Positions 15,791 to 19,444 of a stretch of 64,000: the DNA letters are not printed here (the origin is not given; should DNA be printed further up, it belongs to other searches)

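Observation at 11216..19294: Translationally coupled trio of unknown function: TPR/FG-GAP/ASPIC lipoprotein, 5-TM pentahaem cytochrome c with TPR, and a CRTAC1-like protein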

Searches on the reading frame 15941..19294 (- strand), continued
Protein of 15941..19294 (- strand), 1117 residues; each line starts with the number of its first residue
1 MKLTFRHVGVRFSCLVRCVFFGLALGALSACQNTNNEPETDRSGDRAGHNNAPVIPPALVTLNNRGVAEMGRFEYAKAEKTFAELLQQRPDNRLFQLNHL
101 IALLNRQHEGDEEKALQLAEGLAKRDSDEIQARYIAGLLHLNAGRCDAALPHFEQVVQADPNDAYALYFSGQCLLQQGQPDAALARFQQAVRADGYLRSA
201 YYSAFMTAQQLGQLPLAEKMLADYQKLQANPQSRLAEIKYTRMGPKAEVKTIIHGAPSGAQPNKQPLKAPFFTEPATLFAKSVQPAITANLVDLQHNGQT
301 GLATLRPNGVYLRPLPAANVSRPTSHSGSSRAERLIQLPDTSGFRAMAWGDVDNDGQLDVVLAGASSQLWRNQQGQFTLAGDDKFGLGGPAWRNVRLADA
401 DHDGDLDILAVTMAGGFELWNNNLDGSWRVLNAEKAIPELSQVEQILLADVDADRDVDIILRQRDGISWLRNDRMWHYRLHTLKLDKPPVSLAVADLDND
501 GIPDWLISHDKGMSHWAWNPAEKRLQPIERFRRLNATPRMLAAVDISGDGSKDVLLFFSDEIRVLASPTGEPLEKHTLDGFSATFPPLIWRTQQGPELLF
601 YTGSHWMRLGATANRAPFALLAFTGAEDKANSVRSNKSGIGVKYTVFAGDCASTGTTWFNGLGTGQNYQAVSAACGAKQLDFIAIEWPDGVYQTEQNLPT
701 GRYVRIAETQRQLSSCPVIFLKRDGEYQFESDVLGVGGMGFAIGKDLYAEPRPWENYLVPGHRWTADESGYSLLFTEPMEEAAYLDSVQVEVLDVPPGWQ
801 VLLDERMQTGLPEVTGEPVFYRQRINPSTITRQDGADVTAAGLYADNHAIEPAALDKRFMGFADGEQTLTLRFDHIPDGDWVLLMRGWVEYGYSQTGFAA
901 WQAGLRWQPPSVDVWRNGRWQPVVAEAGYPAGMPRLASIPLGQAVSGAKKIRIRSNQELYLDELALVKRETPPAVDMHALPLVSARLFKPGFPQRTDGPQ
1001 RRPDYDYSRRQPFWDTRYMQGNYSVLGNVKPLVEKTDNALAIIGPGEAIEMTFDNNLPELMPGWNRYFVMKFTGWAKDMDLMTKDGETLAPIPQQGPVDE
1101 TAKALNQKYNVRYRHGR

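Call 67: find_homologous_proteins(query=window:15941-19294:-)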
Query window:15941-19294:- (1117 aa): 864 proteins with E <= 0.001 among 8000 candidates; the best 120 are listed.
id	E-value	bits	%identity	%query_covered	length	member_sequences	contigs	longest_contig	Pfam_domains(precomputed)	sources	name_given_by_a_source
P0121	0.0e+0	2616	100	100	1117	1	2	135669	PF01839.30,PF13428.13,PF07593.19,PF25064.2,PF14559.13,PF13517.13,PF00515.35,PF12895.14,PF13424.13,PF13432.13,PF13181.13,PF07719.24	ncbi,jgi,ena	-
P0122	0.0e+0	1641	66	99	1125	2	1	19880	PF14559.13,PF23914.2,PF13517.13,PF00515.35,PF12895.14,PF13432.13,PF13428.13,PF13429.13,PF07593.19,PF07719.24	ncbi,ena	-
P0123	0.0e+0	1633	66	98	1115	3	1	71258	PF14559.13,PF13517.13,PF00515.35,PF12895.14,PF13424.13,PF13432.13,PF13428.13,PF25064.2,PF07719.24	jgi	-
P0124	0.0e+0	1628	66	97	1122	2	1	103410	PF14559.13,PF23914.2,PF13517.13,PF00515.35,PF12895.14,PF13424.13,PF13432.13,PF13428.13,PF13429.13,PF07593.19,PF07719.24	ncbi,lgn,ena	-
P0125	0.0e+0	1517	62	100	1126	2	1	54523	PF01839.30,PF14559.13,PF23914.2,PF13517.13,PF00515.35,PF12895.14,PF13432.13,PF13428.13,PF13429.13,PF13181.13,PF07719.24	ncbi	-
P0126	0.0e+0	1458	59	100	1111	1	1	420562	PF01839.30,PF14559.13,PF23914.2,PF13517.13,PF00515.35,PF12895.14,PF13432.13,PF13181.13,PF07719.24,PF13174.13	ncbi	-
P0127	6.9e-298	1009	45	99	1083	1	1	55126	PF14559.13,PF13517.13,PF00515.35,PF12895.14,PF13432.13,PF07719.24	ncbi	-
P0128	8.6e-294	996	43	99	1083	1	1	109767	PF14559.13,PF13431.13,PF13517.13,PF13432.13,PF07719.24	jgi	jgi:outer membrane protein assembly factor BamD (BamD/ComL family)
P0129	4.9e-288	977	44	99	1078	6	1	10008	PF13517.13,PF13432.13,PF07719.24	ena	-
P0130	4.0e-287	974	43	99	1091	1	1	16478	PF13517.13,PF13432.13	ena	-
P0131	3.1e-286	971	45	95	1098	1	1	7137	PF14559.13,PF23914.2,PF13517.13,PF00515.35,PF13432.13,PF25064.2,PF07719.24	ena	-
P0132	6.1e-285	966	44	99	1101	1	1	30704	PF23914.2,PF13517.13,PF13432.13,PF07719.24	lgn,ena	-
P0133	2.1e-284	965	43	99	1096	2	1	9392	PF14559.13,PF13517.13,PF13432.13,PF07719.24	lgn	-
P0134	2.6e-284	964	44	99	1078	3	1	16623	PF13517.13,PF13432.13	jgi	jgi:tetratricopeptide (TPR) repeat protein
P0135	2.3e-283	961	43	96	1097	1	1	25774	PF14559.13,PF13517.13,PF00515.35,PF12895.14,PF13432.13,PF07593.19,PF13181.13,PF07719.24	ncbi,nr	ncbi:MAG: VCBS repeat-containing protein [Alcanivoracaceae bacterium]|nr:VCBS repeat-containing prot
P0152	2.8e-275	934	44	95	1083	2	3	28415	PF14559.13,PF23914.2,PF13517.13,PF00515.35,PF13432.13,PF07593.19,PF07719.24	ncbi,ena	-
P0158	1.8e-270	919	42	98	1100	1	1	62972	PF13517.13,PF13432.13,PF07593.19,PF07719.24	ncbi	-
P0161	1.4e-235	803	42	95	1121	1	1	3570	PF14559.13,PF23914.2,PF13517.13,PF00515.35,PF12895.14,PF13432.13,PF13428.13,PF07593.19,PF13181.13,PF07719.24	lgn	-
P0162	5.7e-235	801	41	97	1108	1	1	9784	PF14559.13,PF13517.13,PF13432.13,PF07593.19,PF07719.24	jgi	jgi:tetratricopeptide (TPR) repeat protein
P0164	1.1e-231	790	42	95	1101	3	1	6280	PF14559.13,PF13371.13,PF13517.13,PF13432.13,PF07593.19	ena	-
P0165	2.5e-231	789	42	95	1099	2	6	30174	PF01839.30,PF14559.13,PF23914.2,PF13517.13,PF12895.14,PF13432.13,PF13428.13,PF07593.19,PF25064.2,PF07719.24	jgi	jgi:Tfp pilus assembly protein PilF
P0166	6.2e-231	788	40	99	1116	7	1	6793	PF01839.30,PF14559.13,PF13517.13,PF00515.35,PF12895.14,PF21033.5,PF13432.13,PF07593.19,PF07719.24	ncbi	-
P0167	6.5e-230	784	40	99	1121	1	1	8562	PF14559.13,PF13414.13,PF13517.13,PF00515.35,PF12895.14,PF13432.13,PF07593.19,PF07719.24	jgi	-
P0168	7.9e-230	784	40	99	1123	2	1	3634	PF01839.30,PF14559.13,PF13517.13,PF12895.14,PF13432.13,PF07593.19,PF25064.2,PF07719.24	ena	-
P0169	9.0e-229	780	40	97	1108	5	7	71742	PF01839.30,PF14559.13,PF16918.12,PF13517.13,PF13432.13,PF13428.13,PF07593.19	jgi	jgi:tetratricopeptide (TPR) repeat protein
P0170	5.0e-228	778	40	96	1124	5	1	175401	PF01839.30,PF14559.13,PF13517.13,PF00515.35,PF13432.13,PF07593.19,PF07719.24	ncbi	-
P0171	5.5e-228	778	38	100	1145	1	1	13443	PF14559.13,PF13431.13,PF13517.13,PF00515.35,PF12895.14,PF21033.5,PF13432.13,PF13428.13,PF07593.19,PF07719.24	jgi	jgi:tetratricopeptide (TPR) repeat protein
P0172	1.1e-227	777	40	99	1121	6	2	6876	PF14559.13,PF13517.13,PF12895.14,PF21033.5,PF13432.13,PF13428.13,PF07593.19,PF25064.2,PF07719.24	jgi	jgi:Flp pilus assembly protein TadD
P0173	2.8e-227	775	41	95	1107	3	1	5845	PF01839.30,PF14559.13,PF16918.12,PF13517.13,PF00515.35,PF13432.13,PF13428.13,PF07593.19,PF07719.24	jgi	jgi:tetratricopeptide (TPR) repeat protein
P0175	4.7e-227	775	39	98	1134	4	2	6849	PF13414.13,PF13517.13,PF00515.35,PF13432.13,PF07593.19,PF07719.24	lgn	-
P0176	5.5e-227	775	40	97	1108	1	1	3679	PF14559.13,PF13517.13,PF12895.14,PF07593.19,PF25064.2,PF07719.24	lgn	-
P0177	5.9e-227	774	39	98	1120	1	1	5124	PF01839.30,PF14559.13,PF13517.13,PF12895.14,PF13432.13,PF13428.13,PF07593.19,PF07719.24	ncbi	-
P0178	8.5e-227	774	39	100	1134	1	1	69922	PF14559.13,PF13517.13,PF12895.14,PF13432.13,PF13428.13,PF07593.19,PF07719.24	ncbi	-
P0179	2.3e-226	772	39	99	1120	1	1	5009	PF01839.30,PF14559.13,PF13517.13,PF00515.35,PF12895.14,PF21033.5,PF13432.13,PF07593.19,PF07719.24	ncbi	-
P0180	2.5e-226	772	40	95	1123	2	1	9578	PF14559.13,PF13517.13,PF12895.14,PF13432.13,PF13428.13,PF07593.19,PF07719.24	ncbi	-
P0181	1.7e-225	770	42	95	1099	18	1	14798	PF14559.13,PF16918.12,PF13517.13,PF13432.13,PF13428.13,PF07593.19,PF13181.13,PF07719.24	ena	-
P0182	3.5e-225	769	40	97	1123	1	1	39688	PF14559.13,PF13431.13,PF13517.13,PF00515.35,PF12895.14,PF21033.5,PF13432.13,PF13428.13,PF07593.19,PF13181.13,PF07719.24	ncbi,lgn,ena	-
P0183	3.5e-225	769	41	95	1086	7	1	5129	PF01839.30,PF14559.13,PF23914.2,PF13414.13,PF13517.13,PF00515.35,PF12895.14,PF13432.13,PF13428.13,PF07593.19,PF07719.24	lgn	-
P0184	3.9e-225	768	40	99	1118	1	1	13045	PF01839.30,PF14559.13,PF13517.13,PF00515.35,PF12895.14,PF21033.5,PF13432.13,PF13428.13,PF07593.19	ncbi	ncbi:MAG: FG-GAP-like repeat-containing protein [Pseudomonadota bacterium]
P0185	6.1e-225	768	40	98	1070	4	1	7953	PF14559.13,PF13431.13,PF23914.2,PF13517.13,PF12895.14,PF13432.13,PF13428.13,PF07593.19,PF13181.13,PF07719.24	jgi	-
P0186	1.2e-224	767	41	94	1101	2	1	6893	PF14559.13,PF13517.13,PF00515.35,PF12895.14,PF13432.13,PF07593.19,PF07719.24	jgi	jgi:Tfp pilus assembly protein PilF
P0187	1.5e-224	766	41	94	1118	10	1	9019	PF14559.13,PF13517.13,PF12895.14,PF13424.13,PF13432.13,PF13428.13,PF07593.19,PF13181.13,PF07719.24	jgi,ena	jgi:tetratricopeptide (TPR) repeat protein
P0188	4.9e-224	765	41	95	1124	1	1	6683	PF01839.30,PF14559.13,PF13431.13,PF13517.13,PF00515.35,PF12895.14,PF13432.13,PF13428.13,PF07593.19,PF07719.24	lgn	-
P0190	2.0e-223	763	40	95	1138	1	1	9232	PF01839.30,PF14559.13,PF24575.2,PF13517.13,PF12895.14,PF13432.13,PF13428.13,PF07593.19,PF07719.24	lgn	-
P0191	2.8e-223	762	39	95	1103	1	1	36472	PF14559.13,PF13431.13,PF23914.2,PF13517.13,PF12895.14,PF13432.13,PF13428.13,PF07593.19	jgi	jgi:tetratricopeptide (TPR) repeat protein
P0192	3.1e-223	762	40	99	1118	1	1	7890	PF14559.13,PF13517.13,PF00515.35,PF12895.14,PF21033.5,PF13432.13,PF07593.19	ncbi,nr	ncbi:MAG: tetratricopeptide repeat protein [Gammaproteobacteria bacterium]|nr:tetratricopeptide repe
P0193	3.5e-223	762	41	94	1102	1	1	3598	PF13517.13,PF00515.35,PF13432.13,PF07593.19,PF13181.13,PF07719.24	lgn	-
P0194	4.2e-223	762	41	95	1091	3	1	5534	PF01839.30,PF14559.13,PF23914.2,PF13414.13,PF13517.13,PF12895.14,PF13432.13,PF13428.13,PF07593.19,PF07719.24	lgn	-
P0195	9.6e-223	760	40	95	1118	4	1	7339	PF14559.13,PF13431.13,PF13517.13,PF00515.35,PF12895.14,PF13424.13,PF13432.13,PF13428.13,PF07593.19,PF07719.24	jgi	jgi:tetratricopeptide (TPR) repeat protein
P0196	1.2e-222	760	41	97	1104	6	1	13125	PF13414.13,PF13428.13,PF07593.19,PF14559.13,PF24575.2,PF13517.13,PF00515.35,PF12895.14,PF13424.13,PF13432.13,PF13181.13,PF07719.24,PF13174.13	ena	-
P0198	2.3e-222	759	39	95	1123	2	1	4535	PF14559.13,PF13517.13,PF13432.13,PF07593.19,PF07719.24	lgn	-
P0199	3.3e-222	759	41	95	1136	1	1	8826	PF01839.30,PF14559.13,PF13517.13,PF00515.35,PF13432.13,PF07593.19,PF07719.24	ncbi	-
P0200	9.3e-222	757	40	95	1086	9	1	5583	PF14559.13,PF13414.13,PF13371.13,PF13517.13,PF12895.14,PF13432.13,PF07593.19,PF13181.13,PF07719.24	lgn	-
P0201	1.6e-221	756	42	94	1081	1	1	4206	PF01839.30,PF14559.13,PF23914.2,PF16918.12,PF13517.13,PF12895.14,PF13432.13,PF13428.13,PF07593.19,PF07719.24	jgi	jgi:tetratricopeptide (TPR) repeat protein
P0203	5.0e-221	755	39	94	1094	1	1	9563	PF01839.30,PF14559.13,PF24575.2,PF13431.13,PF16918.12,PF13517.13,PF00515.35,PF13432.13,PF13428.13,PF07593.19,PF13174.13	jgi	-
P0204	1.0e-220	754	41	94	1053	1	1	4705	PF14559.13,PF13517.13,PF13432.13,PF13428.13,PF07593.19,PF07719.24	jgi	jgi:tetratricopeptide (TPR) repeat protein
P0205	1.1e-220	754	39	97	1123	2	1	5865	PF01839.30,PF14559.13,PF13431.13,PF13371.13,PF13517.13,PF00515.35,PF12895.14,PF13432.13,PF07593.19,PF13181.13,PF07719.24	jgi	jgi:tetratricopeptide (TPR) repeat protein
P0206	2.0e-220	753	40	95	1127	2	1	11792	PF14559.13,PF13517.13,PF12895.14,PF13432.13,PF07593.19,PF07719.24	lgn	-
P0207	2.6e-220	752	39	94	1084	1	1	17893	PF01839.30,PF13431.13,PF23914.2,PF13414.13,PF13428.13,PF07593.19,PF14559.13,PF13517.13,PF00515.35,PF12895.14,PF21033.5,PF13432.13,PF13181.13,PF07719.24,PF13174.13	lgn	-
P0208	7.4e-220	751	39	98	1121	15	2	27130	PF14559.13,PF13517.13,PF00515.35,PF12895.14,PF13424.13,PF21033.5,PF13432.13,PF13428.13,PF07593.19,PF07719.24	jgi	jgi:tetratricopeptide (TPR) repeat protein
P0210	1.6e-219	750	41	96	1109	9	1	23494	PF14559.13,PF13517.13,PF12895.14,PF13432.13,PF13428.13,PF07593.19,PF07719.24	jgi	jgi:hypothetical protein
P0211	3.0e-219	749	40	94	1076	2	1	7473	PF14559.13,PF13517.13,PF00515.35,PF12895.14,PF13432.13,PF07593.19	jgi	jgi:Tfp pilus assembly protein PilF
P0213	5.3e-219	748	39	95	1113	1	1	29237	PF01839.30,PF14559.13,PF24575.2,PF23914.2,PF13517.13,PF12895.14,PF13432.13,PF13428.13,PF07593.19,PF07719.24,PF13174.13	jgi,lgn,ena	-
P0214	1.3e-218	747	39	98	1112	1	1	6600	PF14559.13,PF13431.13,PF13414.13,PF13517.13,PF00515.35,PF12895.14,PF21033.5,PF13432.13,PF13428.13,PF07593.19,PF07719.24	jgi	jgi:tetratricopeptide (TPR) repeat protein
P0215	1.5e-218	747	40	95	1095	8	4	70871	PF14559.13,PF13414.13,PF13517.13,PF13432.13,PF13428.13,PF07593.19,PF07719.24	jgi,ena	jgi:tetratricopeptide (TPR) repeat protein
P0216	2.0e-218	746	41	96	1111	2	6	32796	PF01839.30,PF13431.13,PF13414.13,PF16918.12,PF13428.13,PF07593.19,PF14559.13,PF24575.2,PF13517.13,PF00515.35,PF12895.14,PF13424.13,PF13432.13,PF07719.24,PF13174.13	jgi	jgi:tetratricopeptide (TPR) repeat protein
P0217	2.2e-218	746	39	95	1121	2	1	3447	PF01839.30,PF14559.13,PF23914.2,PF13517.13,PF00515.35,PF12895.14,PF21033.5,PF13432.13,PF13428.13,PF07593.19,PF07719.24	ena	-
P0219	3.7e-218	745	41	94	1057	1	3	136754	PF14559.13,PF13517.13,PF13432.13,PF07593.19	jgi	jgi:hypothetical protein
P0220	3.9e-218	745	41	95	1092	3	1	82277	PF01839.30,PF23914.2,PF13414.13,PF13428.13,PF07593.19,PF14559.13,PF13371.13,PF13517.13,PF12895.14,PF13432.13,PF13181.13,PF07719.24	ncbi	-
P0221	4.7e-218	745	40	95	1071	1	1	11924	PF14559.13,PF13371.13,PF13517.13,PF00515.35,PF13432.13,PF13428.13,PF07593.19,PF13181.13,PF07719.24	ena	-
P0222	1.0e-217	744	38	99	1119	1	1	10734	PF14559.13,PF13517.13,PF00515.35,PF12895.14,PF13424.13,PF13432.13,PF13428.13,PF07593.19,PF13181.13,PF07719.24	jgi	jgi:tetratricopeptide (TPR) repeat protein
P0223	1.7e-217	743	39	94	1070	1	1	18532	PF01839.30,PF14559.13,PF13517.13,PF00515.35,PF12895.14,PF13432.13,PF13428.13,PF25064.2,PF07719.24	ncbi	ncbi:MAG: FG-GAP-like repeat-containing protein [Candidatus Binatia bacterium]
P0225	6.8e-217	741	38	95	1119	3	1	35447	PF13431.13,PF13428.13,PF07593.19,PF14559.13,PF13517.13,PF00515.35,PF12895.14,PF13424.13,PF13432.13,PF13181.13,PF07719.24,PF13174.13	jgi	jgi:tetratricopeptide (TPR) repeat protein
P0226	9.2e-217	741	39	98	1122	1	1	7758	PF13431.13,PF23914.2,PF07593.19,PF14559.13,PF13517.13,PF00515.35,PF12895.14,PF13424.13,PF21033.5,PF13432.13,PF13181.13,PF07719.24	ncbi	-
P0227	9.4e-217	741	40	95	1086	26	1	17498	PF14559.13,PF13414.13,PF13517.13,PF00515.35,PF12895.14,PF13432.13,PF07593.19,PF13181.13,PF07719.24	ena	-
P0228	9.6e-217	741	41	95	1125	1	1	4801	PF13517.13,PF00515.35,PF13432.13,PF07593.19,PF07719.24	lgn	-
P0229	1.0e-216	741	40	95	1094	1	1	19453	PF23914.2,PF13414.13,PF13428.13,PF07593.19,PF14559.13,PF13517.13,PF00515.35,PF12895.14,PF13424.13,PF13432.13,PF13181.13,PF07719.24,PF13174.13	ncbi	-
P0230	1.4e-216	740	38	99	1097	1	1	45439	PF23914.2,PF13414.13,PF13428.13,PF07593.19,PF14559.13,PF13517.13,PF00515.35,PF12895.14,PF13424.13,PF13432.13,PF13181.13,PF07719.24,PF13174.13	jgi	-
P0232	1.6e-216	740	39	94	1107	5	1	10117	PF01839.30,PF14559.13,PF16918.12,PF13517.13,PF13432.13,PF07593.19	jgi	-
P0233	2.4e-216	739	40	95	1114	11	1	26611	PF01839.30,PF14559.13,PF13517.13,PF12895.14,PF13432.13,PF07593.19,PF13181.13,PF07719.24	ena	-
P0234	2.6e-216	739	39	96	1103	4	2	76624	PF14559.13,PF13517.13,PF12895.14,PF13432.13,PF07593.19,PF13181.13,PF07719.24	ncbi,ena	-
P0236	4.4e-216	738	39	95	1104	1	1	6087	PF13517.13,PF00515.35,PF12895.14,PF13432.13,PF07593.19,PF07719.24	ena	-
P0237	6.1e-216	738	39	96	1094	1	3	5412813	PF14559.13,PF23914.2,PF13517.13,PF13432.13,PF07593.19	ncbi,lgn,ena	-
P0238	1.3e-215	737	40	95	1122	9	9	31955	PF14559.13,PF13517.13,PF12895.14,PF13432.13,PF07593.19,PF07719.24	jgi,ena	jgi:tetratricopeptide (TPR) repeat protein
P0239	1.3e-215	737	40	96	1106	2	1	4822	PF13517.13,PF13432.13,PF07593.19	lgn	-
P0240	2.5e-215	736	40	95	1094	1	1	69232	PF13431.13,PF23914.2,PF13414.13,PF13428.13,PF07593.19,PF14559.13,PF13517.13,PF00515.35,PF12895.14,PF13432.13,PF07719.24,PF13174.13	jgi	-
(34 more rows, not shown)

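Call 68: find_encoding_contigs(protein=P0237, flank=10000, max_places=1)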
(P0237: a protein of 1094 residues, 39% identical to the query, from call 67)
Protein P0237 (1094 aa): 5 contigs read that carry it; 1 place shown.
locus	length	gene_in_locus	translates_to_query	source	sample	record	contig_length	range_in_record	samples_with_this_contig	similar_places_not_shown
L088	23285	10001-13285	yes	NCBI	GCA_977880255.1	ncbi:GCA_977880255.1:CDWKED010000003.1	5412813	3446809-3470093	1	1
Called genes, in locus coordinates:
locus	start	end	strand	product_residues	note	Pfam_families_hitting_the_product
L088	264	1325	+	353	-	PF02412:TSP_3 (weak)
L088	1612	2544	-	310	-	-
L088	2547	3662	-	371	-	-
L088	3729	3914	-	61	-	-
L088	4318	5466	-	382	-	PF02771:Acyl-CoA_dh_N, PF02770:Acyl-CoA_dh_M, PF00441:Acyl-CoA_dh_1, PF08028:Acyl-CoA_dh_2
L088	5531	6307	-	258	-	-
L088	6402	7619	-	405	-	PF00180:Iso_dh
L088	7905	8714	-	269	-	PF05552:MS_channel_1st_1, PF00924:MS_channel_2nd, PF21082:MS_channel_3rd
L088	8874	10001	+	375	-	PF00795:CN_hydrolase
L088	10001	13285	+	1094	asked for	PF14559:TPR_19 (faint), PF23914:TPR_CcmH_CycH (faint), PF13432:TPR_16, PF13517:FG-GAP_3, PF07593:UnbV_ASPIC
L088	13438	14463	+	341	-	-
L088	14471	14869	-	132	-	PF01740:STAS, PF13466:STAS_2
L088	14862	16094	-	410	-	-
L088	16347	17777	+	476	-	PF01554:MatE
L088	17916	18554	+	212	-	PF01923:Cob_adeno_trans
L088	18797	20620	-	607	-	PF21185:RecD_N, PF00580:UvrD-helicase (weak), PF13245:AAA_19, PF13401:AAA_22 (weak), PF13604:AAA_30, PF05127:NAT10_TcmA_helicase, PF18335:SH3_13 (weak), PF13538:UvrD_C_2, +2 more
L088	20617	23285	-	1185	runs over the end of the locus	PF00580:UvrD-helicase, PF13245:AAA_19, PF13361:UvrD_C, PF13538:UvrD_C_2 (faint), PF12705:PDDEXK_1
